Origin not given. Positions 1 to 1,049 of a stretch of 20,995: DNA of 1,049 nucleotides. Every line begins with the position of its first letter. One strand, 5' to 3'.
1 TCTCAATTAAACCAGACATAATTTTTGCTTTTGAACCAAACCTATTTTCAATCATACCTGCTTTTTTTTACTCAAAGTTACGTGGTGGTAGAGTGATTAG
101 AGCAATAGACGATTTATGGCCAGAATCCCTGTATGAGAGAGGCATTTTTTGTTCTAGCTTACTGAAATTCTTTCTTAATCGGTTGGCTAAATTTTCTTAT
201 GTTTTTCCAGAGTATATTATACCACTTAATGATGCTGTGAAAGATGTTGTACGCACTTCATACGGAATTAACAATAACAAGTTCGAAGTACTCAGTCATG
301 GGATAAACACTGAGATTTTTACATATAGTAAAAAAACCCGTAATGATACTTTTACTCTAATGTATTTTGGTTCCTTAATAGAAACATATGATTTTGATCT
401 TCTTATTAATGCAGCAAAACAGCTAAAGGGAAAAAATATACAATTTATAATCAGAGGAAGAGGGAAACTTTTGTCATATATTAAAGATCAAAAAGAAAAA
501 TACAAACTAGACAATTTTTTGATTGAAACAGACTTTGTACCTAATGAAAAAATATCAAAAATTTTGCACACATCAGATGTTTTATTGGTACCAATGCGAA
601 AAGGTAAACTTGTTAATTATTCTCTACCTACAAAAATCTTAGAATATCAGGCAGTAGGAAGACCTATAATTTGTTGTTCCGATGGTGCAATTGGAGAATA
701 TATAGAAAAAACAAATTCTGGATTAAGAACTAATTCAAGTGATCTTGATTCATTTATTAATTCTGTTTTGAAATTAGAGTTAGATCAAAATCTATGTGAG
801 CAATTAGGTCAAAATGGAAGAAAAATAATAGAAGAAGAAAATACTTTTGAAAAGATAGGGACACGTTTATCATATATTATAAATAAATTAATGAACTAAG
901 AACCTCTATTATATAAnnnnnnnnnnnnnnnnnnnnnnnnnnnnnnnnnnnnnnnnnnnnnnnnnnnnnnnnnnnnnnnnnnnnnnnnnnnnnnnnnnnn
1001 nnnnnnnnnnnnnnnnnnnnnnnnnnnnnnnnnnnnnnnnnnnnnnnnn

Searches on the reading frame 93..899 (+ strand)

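Call 6: search_protein_families(library=pfam, proteins=[window:93-899:+])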
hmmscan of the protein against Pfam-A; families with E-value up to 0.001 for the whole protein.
window:93-899:+ (268 aa): 2 families
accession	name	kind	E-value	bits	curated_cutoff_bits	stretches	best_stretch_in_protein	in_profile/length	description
PF00534.26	Glycos_transf_1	-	1.2e-22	80.7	26.4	1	82-244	11-171/172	Glycosyl transferases group 1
PF13692.12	Glyco_trans_1_4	-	2.4e-17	64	27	1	88-228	3-139/142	Glycosyl transferases group 1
